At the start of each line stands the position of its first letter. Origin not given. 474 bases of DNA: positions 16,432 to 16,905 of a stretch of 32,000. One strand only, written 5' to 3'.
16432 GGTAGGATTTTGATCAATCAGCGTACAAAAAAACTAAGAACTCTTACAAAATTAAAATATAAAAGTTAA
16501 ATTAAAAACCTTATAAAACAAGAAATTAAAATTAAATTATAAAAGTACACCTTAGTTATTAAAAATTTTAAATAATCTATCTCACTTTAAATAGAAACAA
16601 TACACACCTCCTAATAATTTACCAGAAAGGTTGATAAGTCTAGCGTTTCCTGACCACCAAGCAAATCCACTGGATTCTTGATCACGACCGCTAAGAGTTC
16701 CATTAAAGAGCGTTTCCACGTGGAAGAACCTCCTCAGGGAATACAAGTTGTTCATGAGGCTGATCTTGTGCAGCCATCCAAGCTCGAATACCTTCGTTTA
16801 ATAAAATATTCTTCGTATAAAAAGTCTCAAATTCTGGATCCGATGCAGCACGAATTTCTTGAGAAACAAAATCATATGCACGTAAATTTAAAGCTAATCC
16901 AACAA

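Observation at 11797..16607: Three-level nested intron in psbC: an intron whose maturase gene is split by another maturase-bearing intron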

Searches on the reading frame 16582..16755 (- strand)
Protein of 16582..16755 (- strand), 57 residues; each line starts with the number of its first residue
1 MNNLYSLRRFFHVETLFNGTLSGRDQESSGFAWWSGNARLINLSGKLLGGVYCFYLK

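Call 5: search_protein_families(library=pfam, proteins=[window:16582-16755:-], max_evalue=1)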
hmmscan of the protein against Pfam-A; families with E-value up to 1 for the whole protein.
window:16582-16755:- (57 aa): 1 family
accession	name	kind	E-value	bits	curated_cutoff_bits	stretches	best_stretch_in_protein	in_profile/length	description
PF00421.24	PSII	-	0.0022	17.3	25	1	30-49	2-21/500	Photosystem II protein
